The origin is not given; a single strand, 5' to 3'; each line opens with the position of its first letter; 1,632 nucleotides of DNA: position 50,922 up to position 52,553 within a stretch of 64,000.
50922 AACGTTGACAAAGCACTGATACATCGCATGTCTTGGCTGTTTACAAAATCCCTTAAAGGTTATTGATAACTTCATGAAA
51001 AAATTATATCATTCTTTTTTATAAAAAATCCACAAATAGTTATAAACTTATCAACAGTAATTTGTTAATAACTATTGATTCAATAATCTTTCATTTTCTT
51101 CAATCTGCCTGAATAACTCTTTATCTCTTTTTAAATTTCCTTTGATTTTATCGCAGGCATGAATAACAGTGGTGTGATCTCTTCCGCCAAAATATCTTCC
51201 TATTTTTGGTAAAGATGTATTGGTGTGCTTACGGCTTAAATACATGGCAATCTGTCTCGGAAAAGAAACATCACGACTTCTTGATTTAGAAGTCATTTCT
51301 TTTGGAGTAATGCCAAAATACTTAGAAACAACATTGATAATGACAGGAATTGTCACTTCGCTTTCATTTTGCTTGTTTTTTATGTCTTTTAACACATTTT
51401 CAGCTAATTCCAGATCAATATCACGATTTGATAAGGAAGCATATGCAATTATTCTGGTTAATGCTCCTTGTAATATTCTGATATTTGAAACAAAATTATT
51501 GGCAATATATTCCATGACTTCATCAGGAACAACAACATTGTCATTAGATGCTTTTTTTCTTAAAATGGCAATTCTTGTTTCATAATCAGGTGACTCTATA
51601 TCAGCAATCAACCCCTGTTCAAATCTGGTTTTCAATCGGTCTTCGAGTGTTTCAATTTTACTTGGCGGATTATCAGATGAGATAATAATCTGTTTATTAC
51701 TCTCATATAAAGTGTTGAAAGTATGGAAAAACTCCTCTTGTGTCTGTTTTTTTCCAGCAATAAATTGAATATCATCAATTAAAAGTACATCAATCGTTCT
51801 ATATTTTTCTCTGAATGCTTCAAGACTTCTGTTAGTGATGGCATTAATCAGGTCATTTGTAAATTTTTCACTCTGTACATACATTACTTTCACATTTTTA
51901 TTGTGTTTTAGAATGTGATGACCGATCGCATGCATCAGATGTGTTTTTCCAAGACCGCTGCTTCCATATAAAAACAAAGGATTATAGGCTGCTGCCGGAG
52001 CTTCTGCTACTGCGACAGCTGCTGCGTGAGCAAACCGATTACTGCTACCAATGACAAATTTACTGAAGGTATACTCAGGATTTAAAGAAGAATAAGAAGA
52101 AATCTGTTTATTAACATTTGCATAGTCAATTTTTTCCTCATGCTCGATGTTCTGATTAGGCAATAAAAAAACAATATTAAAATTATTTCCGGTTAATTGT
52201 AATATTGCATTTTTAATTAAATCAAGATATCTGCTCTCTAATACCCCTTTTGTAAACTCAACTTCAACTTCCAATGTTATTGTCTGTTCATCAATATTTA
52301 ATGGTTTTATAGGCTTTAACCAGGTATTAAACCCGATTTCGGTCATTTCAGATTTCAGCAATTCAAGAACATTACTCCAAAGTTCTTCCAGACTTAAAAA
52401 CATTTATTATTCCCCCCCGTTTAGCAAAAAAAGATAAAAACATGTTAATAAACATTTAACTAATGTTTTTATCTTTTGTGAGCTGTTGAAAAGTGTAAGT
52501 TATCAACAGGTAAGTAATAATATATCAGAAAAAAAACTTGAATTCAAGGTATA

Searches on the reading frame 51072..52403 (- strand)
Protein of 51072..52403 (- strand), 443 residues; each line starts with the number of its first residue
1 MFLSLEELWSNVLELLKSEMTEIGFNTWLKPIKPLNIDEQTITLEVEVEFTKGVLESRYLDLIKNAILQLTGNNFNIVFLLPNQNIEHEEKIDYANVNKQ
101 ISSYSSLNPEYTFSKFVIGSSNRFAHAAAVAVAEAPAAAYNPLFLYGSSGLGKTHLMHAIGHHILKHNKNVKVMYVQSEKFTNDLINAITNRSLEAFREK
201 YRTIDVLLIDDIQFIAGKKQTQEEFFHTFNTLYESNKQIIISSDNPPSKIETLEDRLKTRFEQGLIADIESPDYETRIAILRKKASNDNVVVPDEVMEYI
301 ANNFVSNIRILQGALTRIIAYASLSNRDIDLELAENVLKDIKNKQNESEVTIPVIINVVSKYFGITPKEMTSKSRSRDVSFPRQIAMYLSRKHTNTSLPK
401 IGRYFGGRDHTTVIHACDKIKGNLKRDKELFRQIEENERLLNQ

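Call 90: search_protein_families(library=pfam, proteins=[window:51072-52403:-], max_evalue=0.00001)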
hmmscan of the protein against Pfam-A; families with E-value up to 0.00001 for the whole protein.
window:51072-52403:- (443 aa): 6 families
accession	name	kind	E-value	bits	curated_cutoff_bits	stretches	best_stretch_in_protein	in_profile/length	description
PF00308.24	Bac_DnaA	-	3.6e-74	248.8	23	1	107-267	1-161/162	Bacterial DnaA ATPAse domain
PF08299.17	Bac_DnaA_C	-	1e-33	115.6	31.5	1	354-420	3-69/69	Bacterial dnaA protein helix-turn-helix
PF11638.13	DnaA_N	-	1.8e-14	53.6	24.6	1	6-67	1-63/65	DnaA N-terminal domain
PF01695.23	IstB_IS21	-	9.4e-11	42.1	24.1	1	143-245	95-194/238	IstB-like ATP binding protein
PF00004.35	AAA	-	9.7e-09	36.2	21.2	1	144-262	2-128/131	ATPase family associated with various cellular activities (AAA)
PF13173.12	AAA_14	-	5.5e-06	26.8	27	0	141-261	3-115/129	AAA domain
